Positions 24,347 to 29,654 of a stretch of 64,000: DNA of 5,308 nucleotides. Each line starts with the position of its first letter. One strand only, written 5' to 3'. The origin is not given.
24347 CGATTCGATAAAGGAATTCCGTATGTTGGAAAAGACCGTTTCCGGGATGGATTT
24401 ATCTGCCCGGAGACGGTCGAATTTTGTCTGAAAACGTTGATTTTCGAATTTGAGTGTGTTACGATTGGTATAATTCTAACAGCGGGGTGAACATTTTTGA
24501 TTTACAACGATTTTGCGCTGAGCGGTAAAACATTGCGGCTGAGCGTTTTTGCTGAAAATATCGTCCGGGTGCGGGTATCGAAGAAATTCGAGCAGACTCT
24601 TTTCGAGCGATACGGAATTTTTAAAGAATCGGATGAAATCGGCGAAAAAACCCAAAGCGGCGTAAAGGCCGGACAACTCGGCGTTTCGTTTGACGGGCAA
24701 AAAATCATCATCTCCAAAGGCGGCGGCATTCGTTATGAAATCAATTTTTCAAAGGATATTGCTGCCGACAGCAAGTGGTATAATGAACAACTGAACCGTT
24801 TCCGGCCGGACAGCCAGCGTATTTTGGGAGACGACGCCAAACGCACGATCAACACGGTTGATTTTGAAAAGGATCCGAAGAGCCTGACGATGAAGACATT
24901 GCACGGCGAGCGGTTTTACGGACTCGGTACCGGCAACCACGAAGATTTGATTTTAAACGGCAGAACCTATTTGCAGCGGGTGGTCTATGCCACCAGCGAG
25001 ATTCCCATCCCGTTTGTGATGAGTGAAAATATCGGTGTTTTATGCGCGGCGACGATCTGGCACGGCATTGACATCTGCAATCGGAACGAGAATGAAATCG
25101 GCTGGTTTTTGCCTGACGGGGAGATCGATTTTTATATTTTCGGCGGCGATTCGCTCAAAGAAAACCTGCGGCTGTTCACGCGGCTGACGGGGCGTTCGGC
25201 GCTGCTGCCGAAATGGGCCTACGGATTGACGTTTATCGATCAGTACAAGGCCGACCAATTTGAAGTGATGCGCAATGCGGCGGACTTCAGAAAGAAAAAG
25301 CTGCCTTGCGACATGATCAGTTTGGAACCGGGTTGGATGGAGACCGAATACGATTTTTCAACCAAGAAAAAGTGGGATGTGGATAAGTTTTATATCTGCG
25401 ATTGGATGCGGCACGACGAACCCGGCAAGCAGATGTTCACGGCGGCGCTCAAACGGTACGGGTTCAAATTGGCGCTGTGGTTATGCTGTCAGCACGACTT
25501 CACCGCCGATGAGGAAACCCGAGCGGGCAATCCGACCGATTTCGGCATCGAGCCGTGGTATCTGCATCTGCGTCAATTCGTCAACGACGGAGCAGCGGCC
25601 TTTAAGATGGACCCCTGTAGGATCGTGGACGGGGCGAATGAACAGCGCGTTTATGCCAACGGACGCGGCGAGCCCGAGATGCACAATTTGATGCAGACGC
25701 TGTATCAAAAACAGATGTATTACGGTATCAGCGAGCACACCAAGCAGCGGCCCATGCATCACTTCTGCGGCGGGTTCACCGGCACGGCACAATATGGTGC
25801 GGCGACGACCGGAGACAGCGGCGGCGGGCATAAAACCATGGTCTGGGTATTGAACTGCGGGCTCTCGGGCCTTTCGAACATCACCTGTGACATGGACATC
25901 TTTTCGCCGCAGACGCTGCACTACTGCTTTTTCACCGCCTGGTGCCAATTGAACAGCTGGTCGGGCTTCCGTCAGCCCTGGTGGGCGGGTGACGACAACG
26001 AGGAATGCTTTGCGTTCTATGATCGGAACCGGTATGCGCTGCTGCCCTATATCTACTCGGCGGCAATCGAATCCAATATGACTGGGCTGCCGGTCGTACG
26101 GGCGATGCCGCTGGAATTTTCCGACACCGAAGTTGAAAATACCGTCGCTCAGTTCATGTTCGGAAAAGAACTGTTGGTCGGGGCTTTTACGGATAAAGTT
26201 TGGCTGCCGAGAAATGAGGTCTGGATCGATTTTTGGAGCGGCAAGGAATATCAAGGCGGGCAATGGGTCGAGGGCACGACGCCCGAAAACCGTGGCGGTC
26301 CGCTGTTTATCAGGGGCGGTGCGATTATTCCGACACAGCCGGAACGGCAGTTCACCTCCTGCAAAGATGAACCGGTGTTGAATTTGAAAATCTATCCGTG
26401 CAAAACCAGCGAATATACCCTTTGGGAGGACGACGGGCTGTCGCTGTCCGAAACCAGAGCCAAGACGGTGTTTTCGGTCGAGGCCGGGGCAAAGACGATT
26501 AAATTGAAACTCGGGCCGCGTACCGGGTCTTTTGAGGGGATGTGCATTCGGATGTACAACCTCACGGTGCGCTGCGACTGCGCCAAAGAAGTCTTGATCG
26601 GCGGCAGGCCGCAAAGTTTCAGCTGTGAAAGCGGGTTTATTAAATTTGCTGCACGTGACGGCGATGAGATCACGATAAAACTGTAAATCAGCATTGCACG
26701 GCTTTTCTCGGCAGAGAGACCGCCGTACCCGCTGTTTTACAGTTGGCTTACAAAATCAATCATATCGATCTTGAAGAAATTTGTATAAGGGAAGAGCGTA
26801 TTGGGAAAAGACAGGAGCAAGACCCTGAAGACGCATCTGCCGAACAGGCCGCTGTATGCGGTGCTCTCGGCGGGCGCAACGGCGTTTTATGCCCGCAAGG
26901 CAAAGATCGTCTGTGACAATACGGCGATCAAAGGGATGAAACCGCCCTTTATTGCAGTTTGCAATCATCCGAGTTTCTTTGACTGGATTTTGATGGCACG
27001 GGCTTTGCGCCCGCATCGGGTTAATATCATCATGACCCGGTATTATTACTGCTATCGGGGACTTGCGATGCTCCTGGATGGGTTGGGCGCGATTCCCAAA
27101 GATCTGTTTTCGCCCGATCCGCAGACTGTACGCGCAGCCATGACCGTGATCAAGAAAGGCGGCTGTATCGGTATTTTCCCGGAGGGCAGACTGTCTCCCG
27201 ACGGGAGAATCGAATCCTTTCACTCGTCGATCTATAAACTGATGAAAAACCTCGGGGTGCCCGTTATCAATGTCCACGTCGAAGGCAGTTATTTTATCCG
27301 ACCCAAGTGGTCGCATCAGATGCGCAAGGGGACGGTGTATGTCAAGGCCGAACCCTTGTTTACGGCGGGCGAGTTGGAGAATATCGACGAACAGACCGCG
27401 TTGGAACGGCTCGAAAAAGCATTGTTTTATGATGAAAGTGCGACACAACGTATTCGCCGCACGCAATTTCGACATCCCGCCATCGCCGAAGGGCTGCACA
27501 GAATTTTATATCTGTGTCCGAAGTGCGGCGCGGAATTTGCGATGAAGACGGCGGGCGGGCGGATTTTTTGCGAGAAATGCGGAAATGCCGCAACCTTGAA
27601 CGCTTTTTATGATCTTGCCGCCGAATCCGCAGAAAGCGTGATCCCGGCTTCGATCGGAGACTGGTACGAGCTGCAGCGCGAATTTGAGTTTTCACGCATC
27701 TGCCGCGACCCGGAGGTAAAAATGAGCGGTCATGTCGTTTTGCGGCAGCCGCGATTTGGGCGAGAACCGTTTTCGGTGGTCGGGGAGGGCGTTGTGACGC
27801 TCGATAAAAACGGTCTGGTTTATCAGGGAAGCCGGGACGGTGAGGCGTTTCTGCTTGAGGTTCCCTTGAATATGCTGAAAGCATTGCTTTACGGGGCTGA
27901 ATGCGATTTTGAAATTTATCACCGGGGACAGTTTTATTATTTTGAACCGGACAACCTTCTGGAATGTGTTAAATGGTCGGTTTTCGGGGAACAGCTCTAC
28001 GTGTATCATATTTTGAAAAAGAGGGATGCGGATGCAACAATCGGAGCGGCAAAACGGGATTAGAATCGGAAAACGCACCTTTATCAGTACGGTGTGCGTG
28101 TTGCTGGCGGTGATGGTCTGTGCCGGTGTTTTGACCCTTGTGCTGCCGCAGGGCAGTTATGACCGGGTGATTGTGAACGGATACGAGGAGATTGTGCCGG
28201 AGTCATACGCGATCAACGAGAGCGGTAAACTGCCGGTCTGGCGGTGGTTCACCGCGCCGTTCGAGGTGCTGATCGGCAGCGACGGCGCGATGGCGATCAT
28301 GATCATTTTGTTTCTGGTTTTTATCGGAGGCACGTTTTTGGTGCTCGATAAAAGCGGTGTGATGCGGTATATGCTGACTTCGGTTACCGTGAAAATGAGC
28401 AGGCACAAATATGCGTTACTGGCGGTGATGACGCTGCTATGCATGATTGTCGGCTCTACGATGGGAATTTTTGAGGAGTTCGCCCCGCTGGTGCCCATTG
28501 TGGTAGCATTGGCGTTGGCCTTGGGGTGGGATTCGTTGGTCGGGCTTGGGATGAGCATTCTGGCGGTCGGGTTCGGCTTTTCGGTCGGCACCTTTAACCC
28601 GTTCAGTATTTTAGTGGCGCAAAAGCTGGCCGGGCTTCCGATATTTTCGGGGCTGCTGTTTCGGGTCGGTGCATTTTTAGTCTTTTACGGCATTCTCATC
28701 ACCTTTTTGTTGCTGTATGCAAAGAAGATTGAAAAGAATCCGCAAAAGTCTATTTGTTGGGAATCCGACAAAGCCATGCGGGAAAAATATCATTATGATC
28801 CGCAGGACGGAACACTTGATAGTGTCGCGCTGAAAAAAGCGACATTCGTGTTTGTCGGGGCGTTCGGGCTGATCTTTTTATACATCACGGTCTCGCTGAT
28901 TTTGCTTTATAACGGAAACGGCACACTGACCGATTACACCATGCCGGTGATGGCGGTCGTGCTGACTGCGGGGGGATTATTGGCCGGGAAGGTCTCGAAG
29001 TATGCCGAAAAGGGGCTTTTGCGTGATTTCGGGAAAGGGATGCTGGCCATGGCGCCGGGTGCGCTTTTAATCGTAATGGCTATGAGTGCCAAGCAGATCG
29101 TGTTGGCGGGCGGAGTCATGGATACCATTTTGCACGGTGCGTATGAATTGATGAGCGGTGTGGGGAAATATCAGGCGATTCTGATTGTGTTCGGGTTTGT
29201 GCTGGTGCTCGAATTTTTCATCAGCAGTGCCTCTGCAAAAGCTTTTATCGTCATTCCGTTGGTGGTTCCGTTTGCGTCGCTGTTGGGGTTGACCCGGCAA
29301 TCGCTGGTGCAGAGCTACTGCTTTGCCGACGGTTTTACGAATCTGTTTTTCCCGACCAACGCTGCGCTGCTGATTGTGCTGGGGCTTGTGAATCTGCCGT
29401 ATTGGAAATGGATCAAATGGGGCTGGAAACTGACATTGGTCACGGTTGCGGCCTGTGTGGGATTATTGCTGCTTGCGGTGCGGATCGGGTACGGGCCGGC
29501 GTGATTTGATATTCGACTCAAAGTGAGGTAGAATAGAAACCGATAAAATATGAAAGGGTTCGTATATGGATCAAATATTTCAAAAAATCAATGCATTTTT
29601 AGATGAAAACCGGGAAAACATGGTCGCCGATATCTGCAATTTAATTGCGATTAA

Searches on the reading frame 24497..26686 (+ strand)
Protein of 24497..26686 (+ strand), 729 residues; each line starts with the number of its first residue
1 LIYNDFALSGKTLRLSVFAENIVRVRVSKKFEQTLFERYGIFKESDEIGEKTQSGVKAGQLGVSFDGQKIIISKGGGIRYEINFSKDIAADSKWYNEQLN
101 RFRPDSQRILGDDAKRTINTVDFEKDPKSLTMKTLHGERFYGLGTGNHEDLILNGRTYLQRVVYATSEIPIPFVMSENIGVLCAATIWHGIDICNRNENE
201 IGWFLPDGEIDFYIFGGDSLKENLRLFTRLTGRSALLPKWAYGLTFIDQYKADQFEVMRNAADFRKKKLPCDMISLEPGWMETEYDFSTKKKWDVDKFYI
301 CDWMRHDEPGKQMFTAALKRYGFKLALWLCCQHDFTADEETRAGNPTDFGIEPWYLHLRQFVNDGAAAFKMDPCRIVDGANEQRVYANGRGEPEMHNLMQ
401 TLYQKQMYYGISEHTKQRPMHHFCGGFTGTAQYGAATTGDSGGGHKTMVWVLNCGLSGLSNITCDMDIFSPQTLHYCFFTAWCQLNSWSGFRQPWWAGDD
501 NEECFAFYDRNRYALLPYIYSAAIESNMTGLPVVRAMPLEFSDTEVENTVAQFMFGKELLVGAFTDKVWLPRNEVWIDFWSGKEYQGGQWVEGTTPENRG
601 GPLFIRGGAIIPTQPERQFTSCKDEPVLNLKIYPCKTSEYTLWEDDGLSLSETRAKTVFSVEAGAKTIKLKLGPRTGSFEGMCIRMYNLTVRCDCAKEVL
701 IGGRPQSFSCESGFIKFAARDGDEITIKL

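Call 37: search_protein_families(library=pfam, proteins=[window:24497-26686:+], max_evalue=0.00001)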
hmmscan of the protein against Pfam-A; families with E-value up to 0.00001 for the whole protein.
window:24497-26686:+ (729 aa): 3 families
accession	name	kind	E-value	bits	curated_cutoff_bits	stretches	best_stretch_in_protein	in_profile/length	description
PF01055.32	Glyco_hydro_31_2nd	-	4.3e-20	72.7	23.5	1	235-522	2-328/328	Glycosyl hydrolases family 31 TIM-barrel domain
PF21365.3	Glyco_hydro_31_3rd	-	1.7e-16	60.9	24.4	1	530-611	1-87/87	Glycosyl hydrolase family 31 C-terminal domain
PF17137.9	DUF5110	-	1.9e-09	37.9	27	1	628-691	2-68/71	Domain of unknown function (DUF5110)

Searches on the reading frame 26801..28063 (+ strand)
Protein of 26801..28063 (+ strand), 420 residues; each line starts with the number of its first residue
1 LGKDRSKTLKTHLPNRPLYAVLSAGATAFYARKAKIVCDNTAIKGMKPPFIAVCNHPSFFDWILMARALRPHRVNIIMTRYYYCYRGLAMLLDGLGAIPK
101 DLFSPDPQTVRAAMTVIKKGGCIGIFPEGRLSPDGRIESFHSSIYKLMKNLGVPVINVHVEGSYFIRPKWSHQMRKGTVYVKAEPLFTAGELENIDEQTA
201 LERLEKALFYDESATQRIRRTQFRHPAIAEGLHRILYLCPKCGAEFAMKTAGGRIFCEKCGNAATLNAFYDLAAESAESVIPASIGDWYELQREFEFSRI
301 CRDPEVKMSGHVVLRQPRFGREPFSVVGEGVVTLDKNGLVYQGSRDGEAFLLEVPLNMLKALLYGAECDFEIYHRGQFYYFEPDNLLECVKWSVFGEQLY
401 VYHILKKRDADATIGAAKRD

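Call 37: search_protein_families(library=pfam, proteins=[window:26801-28063:+], max_evalue=0.00001)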
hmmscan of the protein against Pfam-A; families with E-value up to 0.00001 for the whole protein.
window:26801-28063:+ (420 aa): 1 family
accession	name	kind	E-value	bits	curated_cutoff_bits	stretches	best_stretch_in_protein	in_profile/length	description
PF01553.26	Acyltransferase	-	1.1e-12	48.3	23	1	47-158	13-129/132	Acyltransferase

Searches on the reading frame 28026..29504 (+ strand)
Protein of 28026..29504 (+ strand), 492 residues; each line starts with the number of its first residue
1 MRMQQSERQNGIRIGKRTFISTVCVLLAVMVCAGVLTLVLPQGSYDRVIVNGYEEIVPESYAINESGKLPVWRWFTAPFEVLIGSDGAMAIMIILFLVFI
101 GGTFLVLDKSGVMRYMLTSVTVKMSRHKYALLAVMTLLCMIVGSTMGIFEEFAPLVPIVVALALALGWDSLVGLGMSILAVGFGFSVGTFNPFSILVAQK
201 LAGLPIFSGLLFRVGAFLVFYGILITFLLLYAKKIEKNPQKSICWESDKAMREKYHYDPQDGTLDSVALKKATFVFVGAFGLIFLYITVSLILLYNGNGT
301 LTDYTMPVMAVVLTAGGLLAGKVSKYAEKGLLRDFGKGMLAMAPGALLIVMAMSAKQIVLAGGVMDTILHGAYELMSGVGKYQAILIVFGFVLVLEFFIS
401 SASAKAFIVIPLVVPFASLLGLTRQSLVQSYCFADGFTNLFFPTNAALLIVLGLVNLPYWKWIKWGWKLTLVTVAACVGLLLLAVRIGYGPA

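Call 37: search_protein_families(library=pfam, proteins=[window:28026-29504:+], max_evalue=0.00001)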
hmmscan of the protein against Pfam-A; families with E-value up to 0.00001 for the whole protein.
window:28026-29504:+ (492 aa): 2 families
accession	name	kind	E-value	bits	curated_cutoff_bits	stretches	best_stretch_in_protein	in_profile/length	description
PF03606.21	DcuC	-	3e-57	194.6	23.1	1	21-483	3-458/461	C4-dicarboxylate anaerobic carrier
PF03806.19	ABG_transport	-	8.6e-06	24.7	27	0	105-464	92-461/502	AbgT putative transporter family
